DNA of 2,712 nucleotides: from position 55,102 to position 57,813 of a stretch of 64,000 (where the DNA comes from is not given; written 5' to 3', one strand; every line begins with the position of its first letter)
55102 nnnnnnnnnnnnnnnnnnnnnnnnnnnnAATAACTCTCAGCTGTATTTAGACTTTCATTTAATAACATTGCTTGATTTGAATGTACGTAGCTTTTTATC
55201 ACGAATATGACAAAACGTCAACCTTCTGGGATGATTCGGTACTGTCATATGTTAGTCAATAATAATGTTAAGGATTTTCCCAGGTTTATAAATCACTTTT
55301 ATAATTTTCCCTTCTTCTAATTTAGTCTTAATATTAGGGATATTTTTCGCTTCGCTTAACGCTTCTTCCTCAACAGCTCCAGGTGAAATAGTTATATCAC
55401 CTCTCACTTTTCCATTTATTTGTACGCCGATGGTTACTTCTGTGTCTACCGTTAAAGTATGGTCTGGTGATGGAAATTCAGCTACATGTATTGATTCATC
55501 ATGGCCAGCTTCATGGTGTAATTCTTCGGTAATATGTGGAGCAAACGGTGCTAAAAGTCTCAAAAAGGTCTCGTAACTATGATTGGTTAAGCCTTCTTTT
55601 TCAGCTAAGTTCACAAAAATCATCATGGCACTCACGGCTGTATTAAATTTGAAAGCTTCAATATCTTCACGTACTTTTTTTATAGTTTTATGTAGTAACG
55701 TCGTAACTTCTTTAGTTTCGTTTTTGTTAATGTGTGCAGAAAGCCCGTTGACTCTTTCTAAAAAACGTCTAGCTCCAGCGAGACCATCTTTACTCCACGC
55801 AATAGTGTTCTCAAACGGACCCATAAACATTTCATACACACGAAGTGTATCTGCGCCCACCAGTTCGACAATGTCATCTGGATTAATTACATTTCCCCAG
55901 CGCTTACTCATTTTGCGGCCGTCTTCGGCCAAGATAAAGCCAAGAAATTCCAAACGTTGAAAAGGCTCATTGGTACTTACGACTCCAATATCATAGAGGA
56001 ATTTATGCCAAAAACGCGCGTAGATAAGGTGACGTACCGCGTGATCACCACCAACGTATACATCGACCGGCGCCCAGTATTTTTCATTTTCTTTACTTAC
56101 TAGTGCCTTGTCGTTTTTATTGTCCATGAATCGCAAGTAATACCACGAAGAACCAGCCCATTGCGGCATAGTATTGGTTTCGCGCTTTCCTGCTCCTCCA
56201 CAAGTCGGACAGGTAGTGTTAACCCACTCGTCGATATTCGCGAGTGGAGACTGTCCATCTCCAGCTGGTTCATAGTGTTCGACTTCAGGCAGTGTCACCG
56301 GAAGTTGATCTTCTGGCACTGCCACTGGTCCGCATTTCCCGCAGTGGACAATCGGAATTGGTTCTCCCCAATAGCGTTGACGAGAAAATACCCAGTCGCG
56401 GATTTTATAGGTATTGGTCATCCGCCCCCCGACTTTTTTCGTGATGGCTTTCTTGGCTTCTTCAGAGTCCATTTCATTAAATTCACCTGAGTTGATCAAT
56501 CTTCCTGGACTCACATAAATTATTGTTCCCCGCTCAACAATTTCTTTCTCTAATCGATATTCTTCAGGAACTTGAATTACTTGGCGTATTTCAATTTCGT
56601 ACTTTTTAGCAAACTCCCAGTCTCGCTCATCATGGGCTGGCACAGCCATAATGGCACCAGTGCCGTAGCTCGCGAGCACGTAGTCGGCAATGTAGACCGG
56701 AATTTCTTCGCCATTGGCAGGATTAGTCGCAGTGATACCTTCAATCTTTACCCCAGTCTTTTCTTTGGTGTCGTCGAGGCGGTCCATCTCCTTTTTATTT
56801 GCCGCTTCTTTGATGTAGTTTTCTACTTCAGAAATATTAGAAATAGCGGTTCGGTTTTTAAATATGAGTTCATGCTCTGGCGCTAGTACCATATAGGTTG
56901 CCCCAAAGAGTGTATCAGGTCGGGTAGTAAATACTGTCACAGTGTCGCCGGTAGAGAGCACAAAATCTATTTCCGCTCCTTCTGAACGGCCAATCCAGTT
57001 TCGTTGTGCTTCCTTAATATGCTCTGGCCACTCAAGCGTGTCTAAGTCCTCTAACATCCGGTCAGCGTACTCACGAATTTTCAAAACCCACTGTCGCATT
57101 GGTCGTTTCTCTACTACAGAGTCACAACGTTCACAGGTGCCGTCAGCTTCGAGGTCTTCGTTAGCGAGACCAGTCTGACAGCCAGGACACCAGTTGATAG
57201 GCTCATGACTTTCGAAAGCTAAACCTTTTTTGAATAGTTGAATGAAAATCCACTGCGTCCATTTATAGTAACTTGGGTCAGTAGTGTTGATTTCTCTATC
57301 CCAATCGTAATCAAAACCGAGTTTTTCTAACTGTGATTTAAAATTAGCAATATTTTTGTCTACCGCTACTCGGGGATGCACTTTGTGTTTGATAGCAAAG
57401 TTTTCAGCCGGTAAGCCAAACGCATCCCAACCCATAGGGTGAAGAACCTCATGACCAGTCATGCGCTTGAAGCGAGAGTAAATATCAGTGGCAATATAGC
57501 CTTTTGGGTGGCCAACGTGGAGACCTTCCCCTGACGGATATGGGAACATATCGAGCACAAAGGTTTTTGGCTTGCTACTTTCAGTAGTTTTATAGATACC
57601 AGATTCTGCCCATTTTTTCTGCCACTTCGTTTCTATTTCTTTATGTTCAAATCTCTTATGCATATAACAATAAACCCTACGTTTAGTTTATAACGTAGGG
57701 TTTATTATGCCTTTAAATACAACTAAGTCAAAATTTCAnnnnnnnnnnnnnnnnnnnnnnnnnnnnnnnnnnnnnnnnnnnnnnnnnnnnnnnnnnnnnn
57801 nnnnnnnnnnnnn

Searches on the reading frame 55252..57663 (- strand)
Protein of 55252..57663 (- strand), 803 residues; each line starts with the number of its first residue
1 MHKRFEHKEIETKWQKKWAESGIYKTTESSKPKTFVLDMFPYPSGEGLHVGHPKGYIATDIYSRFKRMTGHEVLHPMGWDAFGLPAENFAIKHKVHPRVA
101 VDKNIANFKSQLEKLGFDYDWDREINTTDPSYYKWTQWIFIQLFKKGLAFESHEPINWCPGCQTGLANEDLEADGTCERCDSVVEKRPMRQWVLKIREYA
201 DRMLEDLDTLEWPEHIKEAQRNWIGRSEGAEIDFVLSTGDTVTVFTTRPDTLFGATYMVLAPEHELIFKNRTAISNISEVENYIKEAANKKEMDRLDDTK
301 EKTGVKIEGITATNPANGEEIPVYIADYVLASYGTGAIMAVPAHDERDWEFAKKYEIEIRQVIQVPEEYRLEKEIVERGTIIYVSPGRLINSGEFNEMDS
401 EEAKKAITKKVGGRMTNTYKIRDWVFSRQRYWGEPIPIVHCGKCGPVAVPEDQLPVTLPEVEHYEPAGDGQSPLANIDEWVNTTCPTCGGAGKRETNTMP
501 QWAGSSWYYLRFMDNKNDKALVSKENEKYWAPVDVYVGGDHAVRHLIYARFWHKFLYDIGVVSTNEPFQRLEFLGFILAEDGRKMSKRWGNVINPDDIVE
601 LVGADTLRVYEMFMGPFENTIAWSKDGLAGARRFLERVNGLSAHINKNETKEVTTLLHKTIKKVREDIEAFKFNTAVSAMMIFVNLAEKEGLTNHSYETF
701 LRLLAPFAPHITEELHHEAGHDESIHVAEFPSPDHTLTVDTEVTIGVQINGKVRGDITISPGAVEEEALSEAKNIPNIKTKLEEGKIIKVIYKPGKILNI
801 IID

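Call 48: search_protein_families(library=pfam, proteins=[window:55252-57663:-], max_evalue=0.01)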
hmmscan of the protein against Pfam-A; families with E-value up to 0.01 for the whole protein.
window:55252-57663:- (803 aa): 6 families
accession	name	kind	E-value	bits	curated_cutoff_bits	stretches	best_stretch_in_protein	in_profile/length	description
PF13603.12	tRNA-synt_1_2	-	1.6e-66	223.8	25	1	221-410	1-183/185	Leucyl-tRNA synthetase, editing domain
PF00133.28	tRNA-synt_1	-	3.8e-49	168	22.7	2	13-226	1-227/414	tRNA synthetases class I (I, L, M and V)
PF09334.17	tRNA-synt_1g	-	1.6e-27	96.8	20.1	2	40-182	7-144/391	tRNA synthetases class I (M)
PF08264.19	Anticodon_1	-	3.9e-23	82.4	25.1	1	652-766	3-145/148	Anticodon-binding domain of tRNA ligase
PF01406.26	tRNA-synt_1e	-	0.0076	16.1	27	0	579-630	248-298/301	tRNA synthetases class I (C) catalytic domain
PF00750.26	tRNA-synt_1d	-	0.0083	15.6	23.3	0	564-600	261-296/349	tRNA synthetases class I (R), catalytic domain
